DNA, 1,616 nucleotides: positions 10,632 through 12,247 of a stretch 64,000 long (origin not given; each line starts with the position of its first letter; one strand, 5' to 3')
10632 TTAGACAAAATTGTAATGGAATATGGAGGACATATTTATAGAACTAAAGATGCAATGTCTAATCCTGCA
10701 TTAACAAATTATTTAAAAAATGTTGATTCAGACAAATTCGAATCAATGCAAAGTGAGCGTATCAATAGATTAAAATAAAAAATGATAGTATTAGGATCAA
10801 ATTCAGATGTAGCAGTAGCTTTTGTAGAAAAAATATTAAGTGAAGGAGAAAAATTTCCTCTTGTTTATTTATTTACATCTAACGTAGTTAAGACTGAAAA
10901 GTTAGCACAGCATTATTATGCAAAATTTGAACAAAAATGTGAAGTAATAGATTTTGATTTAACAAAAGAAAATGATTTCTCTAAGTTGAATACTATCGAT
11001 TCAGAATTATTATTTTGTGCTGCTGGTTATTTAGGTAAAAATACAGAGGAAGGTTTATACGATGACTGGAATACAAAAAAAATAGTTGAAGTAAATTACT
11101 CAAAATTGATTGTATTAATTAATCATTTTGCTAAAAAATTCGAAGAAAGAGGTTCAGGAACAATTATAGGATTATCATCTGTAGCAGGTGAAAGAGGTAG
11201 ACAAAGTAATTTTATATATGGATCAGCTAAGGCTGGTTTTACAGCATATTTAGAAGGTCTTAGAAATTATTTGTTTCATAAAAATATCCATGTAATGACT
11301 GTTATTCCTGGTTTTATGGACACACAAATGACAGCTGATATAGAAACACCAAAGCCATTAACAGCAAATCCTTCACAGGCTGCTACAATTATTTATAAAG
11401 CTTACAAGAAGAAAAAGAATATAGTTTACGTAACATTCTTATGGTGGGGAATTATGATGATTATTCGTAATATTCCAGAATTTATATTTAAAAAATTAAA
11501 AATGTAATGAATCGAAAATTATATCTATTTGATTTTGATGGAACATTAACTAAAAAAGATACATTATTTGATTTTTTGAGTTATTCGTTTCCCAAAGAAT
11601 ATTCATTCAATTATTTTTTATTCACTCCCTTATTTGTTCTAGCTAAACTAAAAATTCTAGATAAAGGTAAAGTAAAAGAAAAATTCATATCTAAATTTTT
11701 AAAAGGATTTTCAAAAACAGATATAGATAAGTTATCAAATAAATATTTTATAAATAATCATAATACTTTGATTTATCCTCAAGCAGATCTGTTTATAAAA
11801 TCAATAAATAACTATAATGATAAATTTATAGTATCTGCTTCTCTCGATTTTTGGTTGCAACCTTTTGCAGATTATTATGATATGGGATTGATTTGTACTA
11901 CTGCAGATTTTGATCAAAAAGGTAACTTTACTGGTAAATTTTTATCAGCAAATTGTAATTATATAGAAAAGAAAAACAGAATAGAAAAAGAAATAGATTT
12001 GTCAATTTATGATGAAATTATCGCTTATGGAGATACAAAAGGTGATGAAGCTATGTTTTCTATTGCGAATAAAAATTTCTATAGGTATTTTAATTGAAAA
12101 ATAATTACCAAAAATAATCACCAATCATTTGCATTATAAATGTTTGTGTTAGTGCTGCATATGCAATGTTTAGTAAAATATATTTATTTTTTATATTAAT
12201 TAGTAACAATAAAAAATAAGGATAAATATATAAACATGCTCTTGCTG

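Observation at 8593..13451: Complete cassette for a lipid-linked D-arabinofuranose donor, plus a candidate GT-C transferase, inside a Flavobacteriia-type capsule/O-antigen locus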

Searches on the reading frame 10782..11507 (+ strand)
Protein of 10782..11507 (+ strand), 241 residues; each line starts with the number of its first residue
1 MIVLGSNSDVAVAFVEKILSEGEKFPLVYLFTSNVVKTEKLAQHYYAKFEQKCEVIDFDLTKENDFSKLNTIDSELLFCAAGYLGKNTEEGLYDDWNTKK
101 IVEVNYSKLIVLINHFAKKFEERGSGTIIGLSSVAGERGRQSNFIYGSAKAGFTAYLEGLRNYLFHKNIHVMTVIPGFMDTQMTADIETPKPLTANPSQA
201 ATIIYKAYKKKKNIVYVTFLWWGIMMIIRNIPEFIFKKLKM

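Call 3: search_protein_families(library=pfam, proteins=[window:10782-11507:+], max_evalue=0.01)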
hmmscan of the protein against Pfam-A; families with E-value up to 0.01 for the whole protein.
window:10782-11507:+ (241 aa): 2 families
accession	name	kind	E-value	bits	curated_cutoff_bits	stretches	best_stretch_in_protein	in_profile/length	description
PF00106.31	adh_short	-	6.7e-22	78.4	26.6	1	2-189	4-192/195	short chain dehydrogenase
PF13561.12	adh_short_C2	-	1e-14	55.1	27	1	10-198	8-195/236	Enoyl-(Acyl carrier protein) reductase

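Call 4: search_protein_families(library=ncbifam, proteins=[window:10782-11507:+], max_evalue=0.01)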
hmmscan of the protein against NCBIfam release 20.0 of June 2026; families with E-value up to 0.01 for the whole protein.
window:10782-11507:+ (241 aa): 158 families (the best 25 are shown)
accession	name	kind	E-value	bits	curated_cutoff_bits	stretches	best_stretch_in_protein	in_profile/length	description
NF005489.0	PRK07102.1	equivalog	2.2e-69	233.7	267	1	2-241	5-243/243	SDR family oxidoreductase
NF053786.1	DcplherypntRedDprE2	equivalog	4.3e-45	154.3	250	1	2-240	12-251/252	decaprenylphospho-beta-D-erythro-pentofuranosid-2-ulose 2-reductase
NF005437.0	PRK07024.1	equivalog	1.5e-22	80.3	266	1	4-239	10-246/259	SDR family oxidoreductase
NF004110.0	PRK05599.1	equivalog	5.2e-22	78.6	362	1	2-237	4-242/246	SDR family oxidoreductase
NF006118.0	PRK08264.1-4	subfamily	5.3e-21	75.2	279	1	2-221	9-220/244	SDR family oxidoreductase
NF047420.2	EF_P_mod_YmfI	equivalog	2.2e-19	70.1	238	1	2-188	3-187/236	elongation factor P 5-aminopentanone reductase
NF006099.0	PRK08251.1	equivalog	5.4e-19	68.4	253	1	79-239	89-249/250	SDR family oxidoreductase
NF006120.0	PRK08264.1-6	subfamily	9.8e-16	58.1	274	1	2-213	11-217/246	SDR family oxidoreductase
NF005878.0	PRK07825.1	subfamily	1.8e-15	57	287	1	94-235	102-244/278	short chain dehydrogenase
TIGR01830.1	3oxo_ACP_reduc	equivalog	5.8e-15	55.6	297.75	1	2-189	2-191/239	3-oxoacyl-[acyl-carrier-protein] reductase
NF005559.1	PRK07231.1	subfamily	1.6e-14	54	215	1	37-189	40-196/249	glucose 1-dehydrogenase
NF009466.0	PRK12826.1-2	subfamily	5.4e-14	52.3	222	1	7-187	12-195/248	3-oxoacyl-ACP reductase FabG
TIGR01829.1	AcAcCoA_reduct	subfamily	6.3e-14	52.2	302.1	1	77-188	82-192/242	acetoacetyl-CoA reductase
NF005118.0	PRK06550.1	equivalog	2.7e-13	50.3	270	1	41-194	35-189/236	3-oxoacyl-ACP reductase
NF004199.0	PRK05653.1-4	equivalog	5.2e-13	49.1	301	1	4-188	11-197/247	3-oxoacyl-ACP reductase FabG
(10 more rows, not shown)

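Call 7: search_solved_structures(query=window:10782-11507:+, max_evalue=1e-10, show_alignments=1)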
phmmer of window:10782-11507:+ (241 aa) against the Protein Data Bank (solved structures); distinct sequences matched with E-value up to 1e-10: 1.
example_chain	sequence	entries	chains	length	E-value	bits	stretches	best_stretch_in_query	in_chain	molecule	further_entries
21gq_C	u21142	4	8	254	3.1e-26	95.6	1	2-240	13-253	Decaprenylphosphoryl-2-keto-beta-D-erythro-pentose reductase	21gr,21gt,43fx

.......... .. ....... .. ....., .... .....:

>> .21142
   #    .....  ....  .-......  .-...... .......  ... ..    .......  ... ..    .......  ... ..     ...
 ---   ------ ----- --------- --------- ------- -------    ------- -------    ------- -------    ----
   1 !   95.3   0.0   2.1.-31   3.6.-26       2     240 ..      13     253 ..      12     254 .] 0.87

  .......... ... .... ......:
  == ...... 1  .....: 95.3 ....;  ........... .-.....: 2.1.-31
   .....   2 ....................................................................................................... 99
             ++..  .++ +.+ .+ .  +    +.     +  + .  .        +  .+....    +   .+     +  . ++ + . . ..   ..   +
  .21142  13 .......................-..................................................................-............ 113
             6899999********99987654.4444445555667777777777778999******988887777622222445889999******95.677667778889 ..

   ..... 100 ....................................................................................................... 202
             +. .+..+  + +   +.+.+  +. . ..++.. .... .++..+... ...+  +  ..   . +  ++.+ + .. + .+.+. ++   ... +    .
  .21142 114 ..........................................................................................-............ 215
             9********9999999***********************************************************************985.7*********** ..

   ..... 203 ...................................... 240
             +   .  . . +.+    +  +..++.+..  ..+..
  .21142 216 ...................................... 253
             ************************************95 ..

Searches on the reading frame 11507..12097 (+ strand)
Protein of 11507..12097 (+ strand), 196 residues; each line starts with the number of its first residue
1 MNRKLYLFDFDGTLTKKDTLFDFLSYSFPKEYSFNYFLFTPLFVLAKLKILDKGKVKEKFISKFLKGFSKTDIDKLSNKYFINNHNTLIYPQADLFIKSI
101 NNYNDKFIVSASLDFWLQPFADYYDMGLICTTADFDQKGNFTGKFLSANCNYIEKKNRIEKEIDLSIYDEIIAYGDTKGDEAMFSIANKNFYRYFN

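Call 3: search_protein_families(library=pfam, proteins=[window:11507-12097:+], max_evalue=0.01)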
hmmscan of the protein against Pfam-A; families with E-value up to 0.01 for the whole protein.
window:11507-12097:+ (196 aa): 2 families
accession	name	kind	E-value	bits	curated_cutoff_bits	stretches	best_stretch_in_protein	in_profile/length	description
PF12710.13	HAD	-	5.8e-18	66.4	27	1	7-184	2-188/189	haloacid dehalogenase-like hydrolase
PF00702.32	Hydrolase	-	0.0065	17.3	26.4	0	4-184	2-187/191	haloacid dehalogenase-like hydrolase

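Call 4: search_protein_families(library=ncbifam, proteins=[window:11507-12097:+], max_evalue=0.01)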
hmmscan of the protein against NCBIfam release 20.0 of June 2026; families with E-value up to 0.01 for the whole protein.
window:11507-12097:+ (196 aa): 7 families
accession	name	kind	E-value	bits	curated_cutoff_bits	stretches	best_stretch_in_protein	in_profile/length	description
TIGR01490.1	HAD-SF-IB-hyp1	subfamily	9.8e-26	91.2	98.3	1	5-193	1-196/202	HAD-IB family hydrolase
TIGR01488.1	HAD-SF-IB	subfamily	2.6e-21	76.4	45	1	5-186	1-176/177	HAD-IB family phosphatase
NF052359.1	HolPaseNeis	equivalog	4.5e-05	23.3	400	1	59-185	59-192/221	histidinol-phosphatase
NF052360.1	HolPasePseu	equivalog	5.2e-05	23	280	1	57-180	57-184/218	histidinol-phosphatase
TIGR01545.1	YfhB_g-proteo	equivalog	9.7e-05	22.3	259.25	1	2-68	4-69/210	phosphatidylglycerophosphatase C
TIGR01491.1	HAD-SF-IB-PSPlk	hypoth_equivalog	0.00097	18.9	151.9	0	133-190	127-185/201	phosphoserine phosphatase-like hydrolase, archaeal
NF007103.0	PRK09552.1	equivalog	0.0065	16.2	292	0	6-137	6-126/220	2-hydroxy-3-keto-5-methylthiopentenyl-1-phosphate phosphatase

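Call 60: search_solved_structures(query=window:11507-12097:+, max_evalue=1, show_alignments=2)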
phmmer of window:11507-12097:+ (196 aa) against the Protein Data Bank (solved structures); distinct sequences matched with E-value up to 1: 6.
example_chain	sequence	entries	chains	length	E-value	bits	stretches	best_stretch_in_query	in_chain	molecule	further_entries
8j5l_A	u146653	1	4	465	0.053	16.7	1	70-161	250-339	Beta-glucosidase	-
8j5m_A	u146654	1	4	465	0.053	16.7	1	70-161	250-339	Beta-glucosidase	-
8j3m_A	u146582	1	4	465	0.053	16.7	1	70-161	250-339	Beta-glucosidase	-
3kd3_A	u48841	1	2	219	0.088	15.9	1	4-184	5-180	Phosphoserine phosphohydrolase-like protein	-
5c16_A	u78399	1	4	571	0.19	14.9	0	51-96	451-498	Myotubularin-related protein 1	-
3gyg_A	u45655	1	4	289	0.21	14.7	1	54-96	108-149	NTD biosynthesis operon putative hydrolase ntdB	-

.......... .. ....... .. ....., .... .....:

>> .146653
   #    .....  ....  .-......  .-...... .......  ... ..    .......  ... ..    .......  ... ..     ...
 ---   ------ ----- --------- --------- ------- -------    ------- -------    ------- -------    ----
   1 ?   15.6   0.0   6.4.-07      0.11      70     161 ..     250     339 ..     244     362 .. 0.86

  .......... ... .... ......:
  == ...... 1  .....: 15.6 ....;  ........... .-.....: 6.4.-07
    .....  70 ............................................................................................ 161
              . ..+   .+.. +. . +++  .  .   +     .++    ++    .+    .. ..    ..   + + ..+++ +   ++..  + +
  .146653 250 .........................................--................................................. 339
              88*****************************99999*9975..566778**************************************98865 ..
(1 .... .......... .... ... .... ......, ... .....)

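Call 69: search_protein_representatives(protein=window:11507-12097:+)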
Query: 196 residues. Proteins with E-value up to 0.001 (for the whole library): 2288; up to 1e-10: 1079; up to 1e-30: 34. The best 150 are listed.
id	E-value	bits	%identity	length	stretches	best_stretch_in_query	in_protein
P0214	6.0e-55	202.5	62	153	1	46-195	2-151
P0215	2.8e-49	184.0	48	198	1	2-195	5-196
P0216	4.2e-46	173.6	50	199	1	3-195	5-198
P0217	2.6e-42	161.3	45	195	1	3-196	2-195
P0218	1.1e-40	155.9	45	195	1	4-195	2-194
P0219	2.2e-40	155.0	43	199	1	4-195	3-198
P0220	7.6e-40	153.2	45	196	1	4-195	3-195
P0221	3.7e-39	151.0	46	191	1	3-191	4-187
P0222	5.5e-39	150.4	64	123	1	1-115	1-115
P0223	2.1e-37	145.2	42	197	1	1-195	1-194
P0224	1.1e-36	142.9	41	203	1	1-195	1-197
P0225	1.7e-36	142.3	44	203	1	1-195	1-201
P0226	2.8e-36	141.6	44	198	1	4-196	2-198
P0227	5.2e-36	140.7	43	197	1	4-189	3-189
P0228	5.4e-35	137.4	42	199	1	2-195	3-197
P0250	1.7e-30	122.7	35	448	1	3-196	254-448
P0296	2.8e-27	112.2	35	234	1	4-188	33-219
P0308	1.4e-26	109.9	36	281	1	5-196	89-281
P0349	5.3e-25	104.8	32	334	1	5-191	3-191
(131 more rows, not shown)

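Call 70: search_protein_families(library=pfam, proteins=[P0250, P0308, P0349, P0296], max_evalue=0.001)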
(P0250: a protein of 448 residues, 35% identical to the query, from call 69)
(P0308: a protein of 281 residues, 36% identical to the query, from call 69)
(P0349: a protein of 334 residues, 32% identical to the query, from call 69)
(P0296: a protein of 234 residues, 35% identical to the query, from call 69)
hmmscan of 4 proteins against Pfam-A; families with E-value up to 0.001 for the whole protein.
P0250 (448 aa): 2 families
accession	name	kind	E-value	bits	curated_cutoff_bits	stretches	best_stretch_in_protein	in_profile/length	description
PF12710.13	HAD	-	3.9e-33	115.9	27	1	258-436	2-188/189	haloacid dehalogenase-like hydrolase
PF00702.32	Hydrolase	-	0.00013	22.8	26.4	1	255-437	2-188/191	haloacid dehalogenase-like hydrolase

P0308 (281 aa): 1 family
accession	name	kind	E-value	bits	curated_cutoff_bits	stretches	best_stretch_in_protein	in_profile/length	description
PF12710.13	HAD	-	7.9e-33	114.9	27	1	90-270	1-189/189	haloacid dehalogenase-like hydrolase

P0349 (334 aa): 4 families
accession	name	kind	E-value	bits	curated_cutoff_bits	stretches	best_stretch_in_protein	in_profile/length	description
PF12710.13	HAD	-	3e-32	113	27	1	6-185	3-189/189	haloacid dehalogenase-like hydrolase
PF04138.20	GtrA_DPMS_TM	-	5.6e-19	68.9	26.1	1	222-330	1-115/117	GtrA/DPMS, transmembrane domain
PF00702.32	Hydrolase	-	6e-07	30.5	26.4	1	2-188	2-191/191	haloacid dehalogenase-like hydrolase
PF08282.18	Hydrolase_3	-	0.00018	21.7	20.9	0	154-195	187-230/255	haloacid dehalogenase-like hydrolase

P0296 (234 aa): 2 families
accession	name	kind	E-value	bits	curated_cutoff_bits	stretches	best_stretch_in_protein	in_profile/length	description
PF12710.13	HAD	-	1.3e-28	101.2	27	1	35-216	1-189/189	haloacid dehalogenase-like hydrolase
PF00702.32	Hydrolase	-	0.00051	20.9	26.4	0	34-151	3-130/191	haloacid dehalogenase-like hydrolase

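Call 91: find_homologous_proteins(query=window:11507-12097:+, max_evalue=0.00001)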
Query window:11507-12097:+ (196 aa): 355 proteins with E <= 0.00001 among 450 candidates; the best 120 are listed.
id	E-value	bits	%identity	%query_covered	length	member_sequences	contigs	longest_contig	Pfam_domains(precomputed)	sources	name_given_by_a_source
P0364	4.1e-120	417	97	100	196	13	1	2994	PF12710.14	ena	-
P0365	1.4e-88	314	72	100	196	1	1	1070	PF12710.14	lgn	-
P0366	2.0e-87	310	71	100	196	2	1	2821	PF12710.14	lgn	-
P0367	2.5e-87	310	73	100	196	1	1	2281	PF12710.14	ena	-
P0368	4.6e-87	309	72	100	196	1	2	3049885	PF12710.14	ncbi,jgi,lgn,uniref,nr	ncbi:HAD-IB family hydrolase [Empedobacter sp. UBA7494]|uniref:HAD-IB family hydrolase n=1 Tax=Emped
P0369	5.3e-87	309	72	100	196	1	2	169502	PF12710.14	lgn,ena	-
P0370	7.0e-87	308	72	100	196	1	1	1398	PF12710.14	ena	-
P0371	1.4e-86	307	69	100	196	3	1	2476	PF12710.14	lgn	-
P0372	1.7e-86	307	72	100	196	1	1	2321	PF12710.14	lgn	-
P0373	1.9e-86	307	71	100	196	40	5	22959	PF12710.14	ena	-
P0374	1.9e-86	307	71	100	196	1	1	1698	PF12710.14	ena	-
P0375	2.6e-86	306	72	100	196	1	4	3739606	PF12710.14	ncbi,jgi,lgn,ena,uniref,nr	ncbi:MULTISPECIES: HAD-IB family hydrolase [Empedobacter]|uniref:HAD-IB family hydrolase n=1 Tax=Emp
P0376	3.6e-86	306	72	100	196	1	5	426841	PF12710.14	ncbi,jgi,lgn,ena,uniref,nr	ncbi:HAD-IB family phosphatase [Empedobacter sp. UBA7248]|uniref:HAD-IB family phosphatase n=1 Tax=E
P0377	4.0e-86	306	72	100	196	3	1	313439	PF12710.14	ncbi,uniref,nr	ncbi:HAD-IB family hydrolase [Empedobacter falsenii]|uniref:HAD-IB family hydrolase n=1 Tax=Empedoba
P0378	6.1e-86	305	72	100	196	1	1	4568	PF12710.14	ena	-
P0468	2.5e-47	179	50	99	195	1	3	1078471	PF00702.33,PF12710.14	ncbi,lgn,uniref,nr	ncbi:HAD-IB family hydrolase [Epilithonimonas lactis]|uniref:HAD family hydrolase n=1 Tax=Epilithoni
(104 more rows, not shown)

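Call 92: find_encoding_contigs(protein=P0468, flank=8000, max_places=1)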
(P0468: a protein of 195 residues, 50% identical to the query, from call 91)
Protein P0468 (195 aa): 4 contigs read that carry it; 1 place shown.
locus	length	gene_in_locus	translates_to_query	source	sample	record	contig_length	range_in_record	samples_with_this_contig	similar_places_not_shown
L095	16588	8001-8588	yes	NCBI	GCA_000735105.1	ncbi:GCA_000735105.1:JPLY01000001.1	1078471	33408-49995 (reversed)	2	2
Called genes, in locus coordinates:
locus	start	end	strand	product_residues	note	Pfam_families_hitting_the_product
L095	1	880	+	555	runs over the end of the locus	PF18936:DUF5684, PF10502:Peptidase_S26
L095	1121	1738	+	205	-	PF08889:WbqC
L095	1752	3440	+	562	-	PF00082:Peptidase_S8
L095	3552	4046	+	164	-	-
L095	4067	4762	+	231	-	PF13441:Gly-zipper_YMGG, PF05433:Rick_17kDa_Anti (weak), PF13488:Gly-zipper_Omp, PF00691:OmpA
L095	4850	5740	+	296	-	PF01040:UbiA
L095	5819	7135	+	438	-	PF01565:FAD_binding_4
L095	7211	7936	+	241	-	PF00106:adh_short, PF13561:adh_short_C2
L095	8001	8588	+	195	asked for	PF00702:Hydrolase (weak), PF12710:HAD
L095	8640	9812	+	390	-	PF00266:Aminotran_5, PF00155:Aminotran_1_2 (weak), PF01212:Beta_elim_lyase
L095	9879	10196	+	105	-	PF00085:Thioredoxin, PF13098:Thioredoxin_2, PF13905:Thioredoxin_8 (faint)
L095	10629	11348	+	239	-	PF03400:DDE_Tnp_IS1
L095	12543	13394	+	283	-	PF00248:Aldo_ket_red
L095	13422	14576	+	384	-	PF00248:Aldo_ket_red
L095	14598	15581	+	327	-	PF00248:Aldo_ket_red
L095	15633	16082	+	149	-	PF14534:DUF4440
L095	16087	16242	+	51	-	-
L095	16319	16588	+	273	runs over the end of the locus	-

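Call 100: predict_structure(alignment_id=A2)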
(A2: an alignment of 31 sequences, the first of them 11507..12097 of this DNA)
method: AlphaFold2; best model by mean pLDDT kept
length: 196 residues; sequences in the alignment: 31
mean_pLDDT: 95.4   pTM: 0.88
mean pLDDT of the five models: 95.4, 95.3, 95.0, 93.8, 93.4
residues with pLDDT >= 90: 182; 70-90: 13; 50-70: 1; < 50: 0
segments of 3 or more residues with pLDDT < 50: none
pLDDT, mean of each block of 10 residues (from residue 1): 93 94 97 97 95 93 98 98 96 97 94 95 97 97 94 95 96 93 96 91
secondary structure, 60 per line:
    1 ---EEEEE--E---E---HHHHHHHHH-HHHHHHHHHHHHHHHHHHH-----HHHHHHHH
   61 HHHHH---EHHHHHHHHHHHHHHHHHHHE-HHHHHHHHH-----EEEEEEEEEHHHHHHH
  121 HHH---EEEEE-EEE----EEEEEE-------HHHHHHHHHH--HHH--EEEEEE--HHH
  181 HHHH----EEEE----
elements in order: E4-8 H19-27 H29-47 H53-65 H70-88 H91-99 E105-113 H114-123 E127-131 E133-135 E140-145 H153-162 E170-175 H178-184 E189-192

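Call 102: fold_search(model_id=the predicted structure, library=pdb)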
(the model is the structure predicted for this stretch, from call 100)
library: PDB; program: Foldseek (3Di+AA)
matches with E <= 10: 502; with E <= 0.001: 58
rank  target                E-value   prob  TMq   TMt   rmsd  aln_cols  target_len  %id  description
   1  3fvv_B                5.5e-12  1.00  0.81  0.73   2.8       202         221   19  The crystal structure of the protein with unknown function from Bordetella pertussis Tohama I (released 2009-02-17)
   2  3fvv_A                1.2e-10  1.00  0.80  0.71   2.8       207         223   17  The crystal structure of the protein with unknown function from Bordetella pertussis Tohama I (released 2009-02-17)
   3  5it0                  9.9e-10  1.00  0.67  0.36   4.0       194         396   15  Crystal structure of Mycobacterium avium SerB2 mutant D343N/D347N (released 2016-04-27)
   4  3kd3_A                3.0e-09  1.00  0.66  0.61   4.3       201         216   23  Crystal structure of a phosphoserine phosphohydrolase-like protein from Francisella tularensis subsp. tularensis SCHU  (released 2009-12-15)
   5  5is2                  3.3e-09  1.00  0.66  0.36   4.1       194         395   16  Crystal structure of Mycobacterium avium SerB2 at pH 6.6 (released 2016-04-27)
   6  5t41                  6.3e-09  1.00  0.67  0.36   3.9       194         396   15  Crystal structure of Mycobacterium avium SerB2 mutant S275A/R279A at pH 6.6 with ethylene glycol bound at ACT- I domain (released 2016-11-16)
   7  5jlp                  1.0e-08  1.00  0.66  0.36   4.0       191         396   17  Crystal structure of Mycobacterium avium SerB2 in complex with serine at ACT domain (released 2017-05-03)
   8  5jjb                  1.8e-08  1.00  0.66  0.36   4.0       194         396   16  Crystal structure of Mycobacterium avium SerB2 mutant D343G (released 2016-05-18)
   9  4eze_A                2.3e-08  1.00  0.66  0.47   3.6       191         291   19  Crystal structure of had family hydrolase t0658 from Salmonella enterica subsp. enterica serovar Typhi (Target EFI-501 (released 2012-07-25)
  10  5it4                  2.5e-08  1.00  0.67  0.36   3.9       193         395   16  Crystal structure of Mycobacterium avium SerB2 mutant D343N (released 2016-04-27)
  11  4eze_B                3.5e-08  1.00  0.66  0.47   3.6       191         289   19  Crystal structure of had family hydrolase t0658 from Salmonella enterica subsp. enterica serovar Typhi (Target EFI-501 (released 2012-07-25)
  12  3p96                  4.2e-08  1.00  0.66  0.36   4.0       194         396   16  Crystal structure of Phosphoserine phosphatase SerB from Mycobacterium avium, native form (released 2010-11-10)
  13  1f5s_B                7.7e-08  1.00  0.61  0.58   4.5       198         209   20  CRYSTAL STRUCTURE OF PHOSPHOSERINE PHOSPHATASE FROM METHANOCOCCUS JANNASCHII (released 2001-06-20)
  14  1f5s_A                8.8e-08  1.00  0.62  0.58   4.6       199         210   20  CRYSTAL STRUCTURE OF PHOSPHOSERINE PHOSPHATASE FROM METHANOCOCCUS JANNASCHII (released 2001-06-20)
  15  3m1y_B                1.5e-07  1.00  0.68  0.66   3.4       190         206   17  Crystal Structure of a Phosphoserine phosphatase (SerB) from Helicobacter pylori (released 2010-03-23)
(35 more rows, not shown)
